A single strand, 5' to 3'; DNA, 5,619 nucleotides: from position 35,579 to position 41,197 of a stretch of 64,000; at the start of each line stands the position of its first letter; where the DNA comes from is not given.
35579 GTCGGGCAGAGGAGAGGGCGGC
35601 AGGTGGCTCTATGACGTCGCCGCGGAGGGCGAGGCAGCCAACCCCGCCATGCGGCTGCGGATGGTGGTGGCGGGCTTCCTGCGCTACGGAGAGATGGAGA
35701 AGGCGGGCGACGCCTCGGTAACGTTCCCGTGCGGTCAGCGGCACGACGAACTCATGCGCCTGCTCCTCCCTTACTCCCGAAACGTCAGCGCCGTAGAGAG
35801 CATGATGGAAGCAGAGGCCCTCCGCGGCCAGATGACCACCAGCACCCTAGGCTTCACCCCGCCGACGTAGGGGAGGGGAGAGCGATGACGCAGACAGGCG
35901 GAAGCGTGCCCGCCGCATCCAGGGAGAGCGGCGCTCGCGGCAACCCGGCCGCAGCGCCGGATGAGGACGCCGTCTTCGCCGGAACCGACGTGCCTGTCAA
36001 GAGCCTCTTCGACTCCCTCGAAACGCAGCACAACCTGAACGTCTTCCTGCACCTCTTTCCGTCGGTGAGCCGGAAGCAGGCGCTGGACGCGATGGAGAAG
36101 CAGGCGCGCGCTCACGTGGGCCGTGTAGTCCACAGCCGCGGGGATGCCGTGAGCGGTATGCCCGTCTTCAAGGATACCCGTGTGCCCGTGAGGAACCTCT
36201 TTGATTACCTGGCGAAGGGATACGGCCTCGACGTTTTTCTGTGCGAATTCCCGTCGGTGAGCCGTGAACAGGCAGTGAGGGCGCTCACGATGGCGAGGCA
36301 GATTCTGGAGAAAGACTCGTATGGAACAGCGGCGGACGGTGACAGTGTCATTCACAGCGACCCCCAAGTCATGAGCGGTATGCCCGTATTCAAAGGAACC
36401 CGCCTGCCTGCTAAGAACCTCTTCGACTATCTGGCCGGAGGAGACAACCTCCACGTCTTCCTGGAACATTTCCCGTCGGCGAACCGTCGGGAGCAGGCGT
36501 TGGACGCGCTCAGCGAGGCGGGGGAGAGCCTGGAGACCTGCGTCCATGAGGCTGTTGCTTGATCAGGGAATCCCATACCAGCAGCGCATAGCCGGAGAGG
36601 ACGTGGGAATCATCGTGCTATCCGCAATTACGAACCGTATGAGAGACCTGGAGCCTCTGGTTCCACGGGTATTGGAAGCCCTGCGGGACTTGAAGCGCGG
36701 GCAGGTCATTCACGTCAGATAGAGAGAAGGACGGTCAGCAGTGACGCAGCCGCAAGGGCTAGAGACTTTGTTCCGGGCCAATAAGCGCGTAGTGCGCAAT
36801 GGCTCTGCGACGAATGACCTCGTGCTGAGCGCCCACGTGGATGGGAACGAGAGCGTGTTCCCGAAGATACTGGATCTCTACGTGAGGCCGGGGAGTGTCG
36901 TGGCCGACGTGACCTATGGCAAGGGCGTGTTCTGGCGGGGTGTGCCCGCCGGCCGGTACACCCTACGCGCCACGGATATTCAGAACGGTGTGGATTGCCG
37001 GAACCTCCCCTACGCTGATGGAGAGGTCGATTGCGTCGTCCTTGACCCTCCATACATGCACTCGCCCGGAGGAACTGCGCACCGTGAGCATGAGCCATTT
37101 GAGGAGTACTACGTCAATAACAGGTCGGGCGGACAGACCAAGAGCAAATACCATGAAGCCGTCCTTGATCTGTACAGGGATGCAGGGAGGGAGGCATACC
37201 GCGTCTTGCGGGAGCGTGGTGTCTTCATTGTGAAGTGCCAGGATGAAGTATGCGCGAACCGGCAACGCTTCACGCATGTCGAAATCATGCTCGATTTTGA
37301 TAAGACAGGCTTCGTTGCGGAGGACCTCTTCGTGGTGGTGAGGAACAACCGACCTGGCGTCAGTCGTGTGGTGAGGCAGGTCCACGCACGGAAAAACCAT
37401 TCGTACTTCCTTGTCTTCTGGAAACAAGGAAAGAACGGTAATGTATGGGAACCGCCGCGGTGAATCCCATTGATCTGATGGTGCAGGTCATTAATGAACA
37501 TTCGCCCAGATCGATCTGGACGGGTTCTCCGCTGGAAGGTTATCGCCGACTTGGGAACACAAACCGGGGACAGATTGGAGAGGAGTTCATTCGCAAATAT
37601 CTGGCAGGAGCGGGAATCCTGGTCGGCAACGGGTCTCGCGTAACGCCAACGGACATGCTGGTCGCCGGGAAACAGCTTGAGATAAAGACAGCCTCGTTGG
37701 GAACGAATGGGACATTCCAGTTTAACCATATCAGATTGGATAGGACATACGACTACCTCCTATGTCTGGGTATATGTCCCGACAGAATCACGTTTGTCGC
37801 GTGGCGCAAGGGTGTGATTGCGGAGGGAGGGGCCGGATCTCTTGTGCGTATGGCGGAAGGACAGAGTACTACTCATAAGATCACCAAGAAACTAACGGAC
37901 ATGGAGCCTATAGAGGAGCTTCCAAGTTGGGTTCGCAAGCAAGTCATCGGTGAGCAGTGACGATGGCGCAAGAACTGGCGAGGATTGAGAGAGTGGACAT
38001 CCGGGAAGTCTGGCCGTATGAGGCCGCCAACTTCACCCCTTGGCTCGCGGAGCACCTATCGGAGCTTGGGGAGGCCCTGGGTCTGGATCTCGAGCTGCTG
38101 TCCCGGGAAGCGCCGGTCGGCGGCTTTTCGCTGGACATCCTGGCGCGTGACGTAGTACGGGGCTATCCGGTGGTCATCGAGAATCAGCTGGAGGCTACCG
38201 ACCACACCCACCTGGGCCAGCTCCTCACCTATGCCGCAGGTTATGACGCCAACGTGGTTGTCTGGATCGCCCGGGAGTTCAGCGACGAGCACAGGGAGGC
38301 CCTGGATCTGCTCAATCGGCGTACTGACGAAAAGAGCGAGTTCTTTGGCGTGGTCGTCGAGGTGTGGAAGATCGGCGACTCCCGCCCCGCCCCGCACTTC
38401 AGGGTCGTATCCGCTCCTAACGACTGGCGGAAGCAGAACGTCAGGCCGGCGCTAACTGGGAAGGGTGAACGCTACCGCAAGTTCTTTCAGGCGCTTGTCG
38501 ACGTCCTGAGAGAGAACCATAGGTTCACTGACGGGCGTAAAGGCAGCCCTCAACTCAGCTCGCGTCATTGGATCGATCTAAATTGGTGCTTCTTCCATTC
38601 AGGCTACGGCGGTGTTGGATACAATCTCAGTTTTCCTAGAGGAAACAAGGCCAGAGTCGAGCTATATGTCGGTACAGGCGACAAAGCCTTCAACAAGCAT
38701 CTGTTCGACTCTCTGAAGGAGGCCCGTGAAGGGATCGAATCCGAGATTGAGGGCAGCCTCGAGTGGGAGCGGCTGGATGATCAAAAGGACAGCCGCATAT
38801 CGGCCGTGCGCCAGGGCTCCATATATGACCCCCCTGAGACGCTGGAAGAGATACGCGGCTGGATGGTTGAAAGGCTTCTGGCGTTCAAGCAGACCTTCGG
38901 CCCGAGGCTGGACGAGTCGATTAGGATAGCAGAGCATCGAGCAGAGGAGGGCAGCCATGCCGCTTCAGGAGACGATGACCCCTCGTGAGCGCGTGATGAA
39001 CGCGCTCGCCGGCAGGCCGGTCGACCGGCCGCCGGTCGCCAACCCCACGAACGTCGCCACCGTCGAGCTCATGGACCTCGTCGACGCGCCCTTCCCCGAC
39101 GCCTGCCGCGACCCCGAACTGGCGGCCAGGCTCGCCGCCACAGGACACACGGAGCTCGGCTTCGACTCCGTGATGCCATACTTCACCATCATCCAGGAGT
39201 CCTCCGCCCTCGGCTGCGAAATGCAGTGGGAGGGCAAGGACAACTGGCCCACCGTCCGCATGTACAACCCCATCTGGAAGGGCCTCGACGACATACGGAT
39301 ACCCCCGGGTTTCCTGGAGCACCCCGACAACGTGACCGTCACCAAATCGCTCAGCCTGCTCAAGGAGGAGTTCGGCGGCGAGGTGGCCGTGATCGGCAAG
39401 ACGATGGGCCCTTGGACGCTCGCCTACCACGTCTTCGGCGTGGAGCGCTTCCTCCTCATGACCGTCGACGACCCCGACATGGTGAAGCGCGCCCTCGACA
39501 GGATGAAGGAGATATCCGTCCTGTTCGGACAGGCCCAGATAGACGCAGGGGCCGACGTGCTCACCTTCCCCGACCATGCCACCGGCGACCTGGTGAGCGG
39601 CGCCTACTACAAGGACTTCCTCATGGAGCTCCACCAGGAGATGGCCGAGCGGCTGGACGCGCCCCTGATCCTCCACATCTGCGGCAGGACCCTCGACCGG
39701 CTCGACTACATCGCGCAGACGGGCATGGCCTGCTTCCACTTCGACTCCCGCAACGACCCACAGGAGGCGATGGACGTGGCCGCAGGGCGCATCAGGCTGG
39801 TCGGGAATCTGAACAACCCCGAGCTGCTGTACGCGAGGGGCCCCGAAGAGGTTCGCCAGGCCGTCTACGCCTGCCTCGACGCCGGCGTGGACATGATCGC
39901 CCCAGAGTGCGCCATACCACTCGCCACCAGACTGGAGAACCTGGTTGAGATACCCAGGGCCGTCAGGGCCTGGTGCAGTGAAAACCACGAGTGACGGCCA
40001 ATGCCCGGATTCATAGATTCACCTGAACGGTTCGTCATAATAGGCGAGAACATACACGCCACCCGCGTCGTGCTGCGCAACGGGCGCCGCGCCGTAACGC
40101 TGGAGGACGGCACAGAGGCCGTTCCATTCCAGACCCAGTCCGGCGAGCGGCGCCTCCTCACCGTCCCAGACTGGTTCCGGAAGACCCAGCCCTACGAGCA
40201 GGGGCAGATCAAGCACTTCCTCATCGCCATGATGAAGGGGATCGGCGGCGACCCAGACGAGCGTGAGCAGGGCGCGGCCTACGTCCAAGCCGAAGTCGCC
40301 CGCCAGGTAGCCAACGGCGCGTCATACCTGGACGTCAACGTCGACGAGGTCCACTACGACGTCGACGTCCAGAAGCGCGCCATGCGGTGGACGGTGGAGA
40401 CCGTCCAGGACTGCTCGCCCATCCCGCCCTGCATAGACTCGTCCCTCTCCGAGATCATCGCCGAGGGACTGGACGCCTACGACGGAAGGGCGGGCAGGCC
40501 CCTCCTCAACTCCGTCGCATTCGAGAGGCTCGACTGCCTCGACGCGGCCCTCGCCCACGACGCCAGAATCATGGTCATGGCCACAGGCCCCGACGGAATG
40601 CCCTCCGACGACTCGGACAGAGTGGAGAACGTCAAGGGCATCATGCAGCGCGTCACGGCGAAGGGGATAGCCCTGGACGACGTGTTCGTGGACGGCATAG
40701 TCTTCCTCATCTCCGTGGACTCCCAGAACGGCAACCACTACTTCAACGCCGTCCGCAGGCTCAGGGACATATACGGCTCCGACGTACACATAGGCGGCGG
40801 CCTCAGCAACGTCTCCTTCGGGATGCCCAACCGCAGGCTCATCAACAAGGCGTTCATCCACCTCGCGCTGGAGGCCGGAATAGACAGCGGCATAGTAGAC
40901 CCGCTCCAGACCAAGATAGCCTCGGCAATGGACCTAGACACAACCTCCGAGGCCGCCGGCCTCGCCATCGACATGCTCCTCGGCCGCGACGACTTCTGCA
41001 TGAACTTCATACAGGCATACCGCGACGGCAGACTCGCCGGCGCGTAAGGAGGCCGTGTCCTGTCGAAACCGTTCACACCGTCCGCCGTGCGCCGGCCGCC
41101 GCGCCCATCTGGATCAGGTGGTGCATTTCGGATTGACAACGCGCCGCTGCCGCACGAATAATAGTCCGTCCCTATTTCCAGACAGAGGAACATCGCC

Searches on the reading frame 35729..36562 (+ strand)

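Call 50: search_protein_families(library=pfam, proteins=[window:35729-36562:+], max_evalue=0.00001)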
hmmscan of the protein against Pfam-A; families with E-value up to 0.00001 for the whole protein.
window:35729-36562:+ (277 aa): 1 family
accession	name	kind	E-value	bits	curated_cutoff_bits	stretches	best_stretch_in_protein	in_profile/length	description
PF04255.20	DUF433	-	1.1e-29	102.5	23.6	2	208-261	1-53/56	Protein of unknown function (DUF433)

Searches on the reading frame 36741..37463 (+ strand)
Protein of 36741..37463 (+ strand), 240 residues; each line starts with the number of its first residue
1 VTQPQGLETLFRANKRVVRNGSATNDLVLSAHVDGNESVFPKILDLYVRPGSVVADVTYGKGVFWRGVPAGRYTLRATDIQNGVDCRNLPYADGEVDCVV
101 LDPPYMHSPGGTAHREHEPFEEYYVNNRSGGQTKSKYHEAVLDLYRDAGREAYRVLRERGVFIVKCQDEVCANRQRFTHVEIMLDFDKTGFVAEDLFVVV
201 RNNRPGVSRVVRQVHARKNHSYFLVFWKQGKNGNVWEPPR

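Call 50: search_protein_families(library=pfam, proteins=[window:36741-37463:+], max_evalue=0.00001)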
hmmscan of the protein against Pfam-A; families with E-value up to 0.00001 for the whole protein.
window:36741-37463:+ (240 aa): 1 family
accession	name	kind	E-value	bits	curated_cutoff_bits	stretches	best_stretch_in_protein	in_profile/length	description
PF01555.25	N6_N4_Mtase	-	8.6e-11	42.6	26.7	1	96-232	1-110/221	DNA methylase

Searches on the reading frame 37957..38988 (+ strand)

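Call 50: search_protein_families(library=pfam, proteins=[window:37957-38988:+], max_evalue=0.00001)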
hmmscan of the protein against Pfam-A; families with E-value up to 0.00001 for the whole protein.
window:37957-38988:+ (343 aa): 1 family
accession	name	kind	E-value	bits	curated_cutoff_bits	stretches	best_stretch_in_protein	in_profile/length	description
PF14088.11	DUF4268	-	1.3e-21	77.5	27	1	173-317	2-139/140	Domain of unknown function (DUF4268)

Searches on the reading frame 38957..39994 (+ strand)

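Call 50: search_protein_families(library=pfam, proteins=[window:38957-39994:+], max_evalue=0.00001)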
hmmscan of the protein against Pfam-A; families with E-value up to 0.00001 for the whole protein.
window:38957-39994:+ (345 aa): 1 family
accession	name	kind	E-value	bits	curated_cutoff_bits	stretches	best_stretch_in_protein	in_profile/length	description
PF01208.23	URO-D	-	2.3e-67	227.9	23.9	1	8-338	1-345/346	Uroporphyrinogen decarboxylase (URO-D)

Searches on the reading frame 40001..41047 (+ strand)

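Call 50: search_protein_families(library=pfam, proteins=[window:40001-41047:+], max_evalue=0.00001)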
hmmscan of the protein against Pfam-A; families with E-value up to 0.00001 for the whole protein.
window:40001-41047:+ (348 aa): 1 family
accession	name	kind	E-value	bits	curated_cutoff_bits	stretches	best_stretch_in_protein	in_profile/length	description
PF00809.28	Pterin_bind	-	9.5e-19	68.4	25.5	1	97-300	25-244/244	Pterin binding enzyme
